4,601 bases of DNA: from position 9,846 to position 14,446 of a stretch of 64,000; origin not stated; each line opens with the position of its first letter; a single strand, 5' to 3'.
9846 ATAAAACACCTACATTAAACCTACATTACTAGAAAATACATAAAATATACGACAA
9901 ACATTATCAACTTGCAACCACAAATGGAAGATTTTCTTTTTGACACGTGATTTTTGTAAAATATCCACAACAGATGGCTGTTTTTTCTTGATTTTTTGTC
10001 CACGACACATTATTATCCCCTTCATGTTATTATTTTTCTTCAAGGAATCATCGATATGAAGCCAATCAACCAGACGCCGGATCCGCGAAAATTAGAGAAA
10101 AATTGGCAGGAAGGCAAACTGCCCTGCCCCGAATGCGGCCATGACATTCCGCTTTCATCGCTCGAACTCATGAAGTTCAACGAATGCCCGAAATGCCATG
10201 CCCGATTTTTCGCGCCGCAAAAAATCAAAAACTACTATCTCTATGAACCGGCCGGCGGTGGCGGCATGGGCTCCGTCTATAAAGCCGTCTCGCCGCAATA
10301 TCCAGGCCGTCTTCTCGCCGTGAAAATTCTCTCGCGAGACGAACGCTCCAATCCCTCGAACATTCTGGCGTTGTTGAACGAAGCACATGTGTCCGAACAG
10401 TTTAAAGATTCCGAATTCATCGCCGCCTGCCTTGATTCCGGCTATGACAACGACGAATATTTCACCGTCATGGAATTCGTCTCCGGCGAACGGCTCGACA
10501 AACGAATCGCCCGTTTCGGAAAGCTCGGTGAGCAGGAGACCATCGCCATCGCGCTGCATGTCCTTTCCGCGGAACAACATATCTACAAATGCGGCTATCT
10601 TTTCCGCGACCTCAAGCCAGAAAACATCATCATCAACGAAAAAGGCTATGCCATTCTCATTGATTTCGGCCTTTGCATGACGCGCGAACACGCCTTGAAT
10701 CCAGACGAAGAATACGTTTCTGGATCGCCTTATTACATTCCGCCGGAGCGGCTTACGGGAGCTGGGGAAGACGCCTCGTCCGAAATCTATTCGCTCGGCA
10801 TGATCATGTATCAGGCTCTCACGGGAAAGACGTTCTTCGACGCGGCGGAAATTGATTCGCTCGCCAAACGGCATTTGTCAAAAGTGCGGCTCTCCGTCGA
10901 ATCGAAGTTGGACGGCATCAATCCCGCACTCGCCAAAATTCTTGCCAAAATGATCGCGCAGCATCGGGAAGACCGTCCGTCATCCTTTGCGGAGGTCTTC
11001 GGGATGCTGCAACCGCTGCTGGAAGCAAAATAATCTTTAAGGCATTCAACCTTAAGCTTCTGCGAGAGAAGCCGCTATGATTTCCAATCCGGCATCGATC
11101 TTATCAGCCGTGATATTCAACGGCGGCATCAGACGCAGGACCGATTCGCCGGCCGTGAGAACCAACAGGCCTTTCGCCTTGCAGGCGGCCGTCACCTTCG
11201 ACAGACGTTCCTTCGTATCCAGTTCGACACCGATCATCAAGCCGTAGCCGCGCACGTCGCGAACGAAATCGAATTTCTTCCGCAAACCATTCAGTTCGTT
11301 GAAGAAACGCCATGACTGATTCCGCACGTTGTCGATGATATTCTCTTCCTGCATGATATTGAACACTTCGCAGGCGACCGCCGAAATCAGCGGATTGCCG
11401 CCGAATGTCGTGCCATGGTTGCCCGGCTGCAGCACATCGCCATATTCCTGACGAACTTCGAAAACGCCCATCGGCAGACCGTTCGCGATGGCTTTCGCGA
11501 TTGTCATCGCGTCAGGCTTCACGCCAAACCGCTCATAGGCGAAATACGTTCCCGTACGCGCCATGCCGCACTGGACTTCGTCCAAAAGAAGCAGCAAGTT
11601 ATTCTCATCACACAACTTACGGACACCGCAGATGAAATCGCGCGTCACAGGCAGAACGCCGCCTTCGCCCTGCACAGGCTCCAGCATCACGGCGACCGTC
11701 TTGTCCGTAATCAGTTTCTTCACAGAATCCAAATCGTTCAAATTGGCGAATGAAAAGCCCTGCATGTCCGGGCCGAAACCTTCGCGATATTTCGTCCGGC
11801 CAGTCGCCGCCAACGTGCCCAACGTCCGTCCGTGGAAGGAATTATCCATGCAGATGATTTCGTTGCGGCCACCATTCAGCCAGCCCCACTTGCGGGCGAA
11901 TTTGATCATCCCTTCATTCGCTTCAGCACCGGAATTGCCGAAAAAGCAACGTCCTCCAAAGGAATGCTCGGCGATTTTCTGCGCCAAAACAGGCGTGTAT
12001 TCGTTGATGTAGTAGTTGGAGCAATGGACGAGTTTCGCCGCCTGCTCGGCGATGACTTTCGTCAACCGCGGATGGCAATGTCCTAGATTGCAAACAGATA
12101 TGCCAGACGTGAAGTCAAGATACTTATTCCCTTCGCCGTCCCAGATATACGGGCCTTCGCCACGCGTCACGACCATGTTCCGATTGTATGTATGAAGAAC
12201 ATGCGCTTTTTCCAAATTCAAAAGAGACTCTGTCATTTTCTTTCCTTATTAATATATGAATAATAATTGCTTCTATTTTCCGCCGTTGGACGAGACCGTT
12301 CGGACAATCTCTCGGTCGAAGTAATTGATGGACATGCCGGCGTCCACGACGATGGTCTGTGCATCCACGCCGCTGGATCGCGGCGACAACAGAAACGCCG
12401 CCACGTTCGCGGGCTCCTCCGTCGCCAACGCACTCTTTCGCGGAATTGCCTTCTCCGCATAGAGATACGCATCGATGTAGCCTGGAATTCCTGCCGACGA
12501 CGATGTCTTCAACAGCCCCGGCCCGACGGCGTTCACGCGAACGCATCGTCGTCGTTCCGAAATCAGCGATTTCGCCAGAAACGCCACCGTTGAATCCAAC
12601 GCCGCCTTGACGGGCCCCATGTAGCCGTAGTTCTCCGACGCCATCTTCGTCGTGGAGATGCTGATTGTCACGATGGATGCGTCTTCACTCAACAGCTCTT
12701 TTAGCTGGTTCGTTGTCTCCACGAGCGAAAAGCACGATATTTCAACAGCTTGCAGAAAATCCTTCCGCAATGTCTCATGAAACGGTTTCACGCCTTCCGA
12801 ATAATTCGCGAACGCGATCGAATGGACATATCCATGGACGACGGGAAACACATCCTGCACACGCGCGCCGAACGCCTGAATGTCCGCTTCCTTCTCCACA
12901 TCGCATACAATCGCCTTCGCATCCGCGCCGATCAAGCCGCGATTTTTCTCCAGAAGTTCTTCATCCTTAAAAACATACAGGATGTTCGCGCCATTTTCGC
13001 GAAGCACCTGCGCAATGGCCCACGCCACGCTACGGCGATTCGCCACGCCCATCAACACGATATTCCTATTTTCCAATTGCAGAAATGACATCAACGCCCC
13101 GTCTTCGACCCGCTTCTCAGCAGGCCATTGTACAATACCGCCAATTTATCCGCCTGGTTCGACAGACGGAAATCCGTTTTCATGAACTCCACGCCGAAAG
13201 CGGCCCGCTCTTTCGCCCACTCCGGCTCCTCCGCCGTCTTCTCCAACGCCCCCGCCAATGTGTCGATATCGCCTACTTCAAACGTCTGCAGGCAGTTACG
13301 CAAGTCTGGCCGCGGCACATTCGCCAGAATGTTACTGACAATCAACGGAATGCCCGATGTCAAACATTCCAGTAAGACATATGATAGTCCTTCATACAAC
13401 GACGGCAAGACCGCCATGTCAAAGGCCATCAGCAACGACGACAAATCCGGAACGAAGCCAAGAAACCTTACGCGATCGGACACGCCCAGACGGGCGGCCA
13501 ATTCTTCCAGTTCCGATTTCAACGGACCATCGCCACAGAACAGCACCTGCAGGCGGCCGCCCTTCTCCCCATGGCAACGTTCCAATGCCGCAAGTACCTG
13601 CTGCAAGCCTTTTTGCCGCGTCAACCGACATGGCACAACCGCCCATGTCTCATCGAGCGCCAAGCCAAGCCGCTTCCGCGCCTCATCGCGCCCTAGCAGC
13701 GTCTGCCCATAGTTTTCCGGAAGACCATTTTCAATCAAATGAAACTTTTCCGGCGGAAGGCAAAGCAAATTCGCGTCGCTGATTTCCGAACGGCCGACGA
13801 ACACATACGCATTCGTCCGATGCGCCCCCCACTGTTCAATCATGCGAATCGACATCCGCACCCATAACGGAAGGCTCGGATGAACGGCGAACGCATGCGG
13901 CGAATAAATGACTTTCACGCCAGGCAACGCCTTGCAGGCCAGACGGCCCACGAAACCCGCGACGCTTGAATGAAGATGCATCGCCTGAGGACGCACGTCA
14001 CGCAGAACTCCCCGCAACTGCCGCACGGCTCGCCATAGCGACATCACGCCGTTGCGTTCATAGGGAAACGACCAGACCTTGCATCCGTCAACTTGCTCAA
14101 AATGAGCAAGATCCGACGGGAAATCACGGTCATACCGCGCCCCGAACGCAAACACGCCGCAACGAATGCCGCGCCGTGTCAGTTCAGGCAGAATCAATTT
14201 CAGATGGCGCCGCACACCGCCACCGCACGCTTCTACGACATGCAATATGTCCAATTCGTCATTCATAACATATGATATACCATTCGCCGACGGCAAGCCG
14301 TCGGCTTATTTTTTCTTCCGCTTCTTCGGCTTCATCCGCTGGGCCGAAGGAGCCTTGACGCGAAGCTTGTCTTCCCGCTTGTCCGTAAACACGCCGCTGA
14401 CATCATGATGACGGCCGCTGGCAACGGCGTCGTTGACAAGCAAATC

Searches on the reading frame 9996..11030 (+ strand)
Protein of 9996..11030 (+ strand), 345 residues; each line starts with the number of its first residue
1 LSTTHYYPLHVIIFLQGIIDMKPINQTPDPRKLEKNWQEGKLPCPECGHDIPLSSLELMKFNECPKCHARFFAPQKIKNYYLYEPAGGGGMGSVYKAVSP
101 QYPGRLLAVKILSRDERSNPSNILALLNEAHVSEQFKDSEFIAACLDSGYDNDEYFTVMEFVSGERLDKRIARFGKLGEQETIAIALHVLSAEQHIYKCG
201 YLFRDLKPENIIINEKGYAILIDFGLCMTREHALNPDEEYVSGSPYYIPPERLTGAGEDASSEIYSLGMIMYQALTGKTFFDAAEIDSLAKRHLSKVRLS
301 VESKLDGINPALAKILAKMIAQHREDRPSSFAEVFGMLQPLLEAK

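Call 51: search_protein_families(library=pfam, proteins=[window:9996-11030:+], max_evalue=0.00001)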
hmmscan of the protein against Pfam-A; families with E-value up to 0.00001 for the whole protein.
window:9996-11030:+ (345 aa): 3 families
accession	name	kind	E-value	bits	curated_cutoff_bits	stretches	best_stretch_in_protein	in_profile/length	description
PF00069.31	Pkinase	-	2.2e-40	139.2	31.7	1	85-329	6-253/263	Protein kinase domain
PF07714.23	PK_Tyr_Ser-Thr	-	2.6e-18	66.7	23.1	1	86-333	7-253/258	Protein tyrosine and serine/threonine kinase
PF03109.22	ABC1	-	1.6e-06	27.9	22.9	0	157-230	145-217/244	ABC1 atypical kinase-like domain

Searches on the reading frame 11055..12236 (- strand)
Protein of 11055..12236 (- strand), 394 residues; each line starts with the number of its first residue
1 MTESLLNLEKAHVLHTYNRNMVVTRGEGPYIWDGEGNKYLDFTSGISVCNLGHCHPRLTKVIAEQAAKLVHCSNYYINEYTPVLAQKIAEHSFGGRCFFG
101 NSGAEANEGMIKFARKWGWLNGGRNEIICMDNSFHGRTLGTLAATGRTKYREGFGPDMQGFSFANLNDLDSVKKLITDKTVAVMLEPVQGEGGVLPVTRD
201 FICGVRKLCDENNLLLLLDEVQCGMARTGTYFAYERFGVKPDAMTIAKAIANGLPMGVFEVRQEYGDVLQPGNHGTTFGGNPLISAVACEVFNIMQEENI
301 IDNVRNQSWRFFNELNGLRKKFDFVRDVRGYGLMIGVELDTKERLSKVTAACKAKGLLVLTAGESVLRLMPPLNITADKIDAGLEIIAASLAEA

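Call 51: search_protein_families(library=pfam, proteins=[window:11055-12236:-], max_evalue=0.00001)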
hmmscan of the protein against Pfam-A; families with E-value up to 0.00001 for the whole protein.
window:11055-12236:- (394 aa): 1 family
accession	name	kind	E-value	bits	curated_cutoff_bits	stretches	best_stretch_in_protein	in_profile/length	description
PF00202.27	Aminotran_3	-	5.7e-118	394.6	30.5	1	20-389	10-401/403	Aminotransferase class-III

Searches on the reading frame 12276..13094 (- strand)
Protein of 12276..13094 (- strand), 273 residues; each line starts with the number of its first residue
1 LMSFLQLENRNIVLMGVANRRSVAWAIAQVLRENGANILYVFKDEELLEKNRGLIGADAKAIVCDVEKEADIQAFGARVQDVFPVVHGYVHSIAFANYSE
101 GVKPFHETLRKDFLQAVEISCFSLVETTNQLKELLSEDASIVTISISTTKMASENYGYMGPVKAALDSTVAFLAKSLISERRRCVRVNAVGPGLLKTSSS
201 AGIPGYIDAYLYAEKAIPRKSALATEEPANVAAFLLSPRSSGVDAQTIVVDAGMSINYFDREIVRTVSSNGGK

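Call 51: search_protein_families(library=pfam, proteins=[window:12276-13094:-], max_evalue=0.00001)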
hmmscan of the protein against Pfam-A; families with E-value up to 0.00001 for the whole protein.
window:12276-13094:- (273 aa): 2 families
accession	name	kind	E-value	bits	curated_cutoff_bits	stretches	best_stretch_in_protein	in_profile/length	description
PF13561.12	adh_short_C2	-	2.8e-55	187.9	27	1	16-255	1-236/236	Enoyl-(Acyl carrier protein) reductase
PF00106.31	adh_short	-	2.4e-16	60.2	26.6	1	24-200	13-187/195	short chain dehydrogenase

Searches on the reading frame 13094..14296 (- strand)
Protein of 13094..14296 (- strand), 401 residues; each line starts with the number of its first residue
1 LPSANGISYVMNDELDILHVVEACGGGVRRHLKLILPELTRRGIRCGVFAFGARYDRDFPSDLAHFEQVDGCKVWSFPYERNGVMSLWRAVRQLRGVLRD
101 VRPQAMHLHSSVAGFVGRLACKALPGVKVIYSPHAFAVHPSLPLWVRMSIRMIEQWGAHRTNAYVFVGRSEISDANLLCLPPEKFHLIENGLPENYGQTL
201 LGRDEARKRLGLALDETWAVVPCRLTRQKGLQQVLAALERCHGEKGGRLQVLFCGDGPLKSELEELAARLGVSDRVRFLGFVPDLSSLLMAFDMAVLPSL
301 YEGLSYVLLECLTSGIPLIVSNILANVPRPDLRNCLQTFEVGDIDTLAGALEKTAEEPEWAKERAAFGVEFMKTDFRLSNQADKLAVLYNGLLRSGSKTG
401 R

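Call 51: search_protein_families(library=pfam, proteins=[window:13094-14296:-], max_evalue=0.00001)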
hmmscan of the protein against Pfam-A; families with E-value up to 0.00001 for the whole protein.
window:13094-14296:- (401 aa): 4 families
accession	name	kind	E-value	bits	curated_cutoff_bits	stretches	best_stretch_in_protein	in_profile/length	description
PF00534.26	Glycos_transf_1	-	6.9e-23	81.5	26.4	1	203-323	2-124/172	Glycosyl transferases group 1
PF13692.12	Glyco_trans_1_4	-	5.8e-22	78.9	27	1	223-354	8-139/142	Glycosyl transferases group 1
PF13579.12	Glyco_trans_4_4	-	6e-19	69.4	29.7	1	26-191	1-158/158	Glycosyl transferase 4-like domain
PF13439.12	Glyco_transf_4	-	9.8e-19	68.4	28.5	1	26-192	2-166/170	Glycosyltransferase Family 4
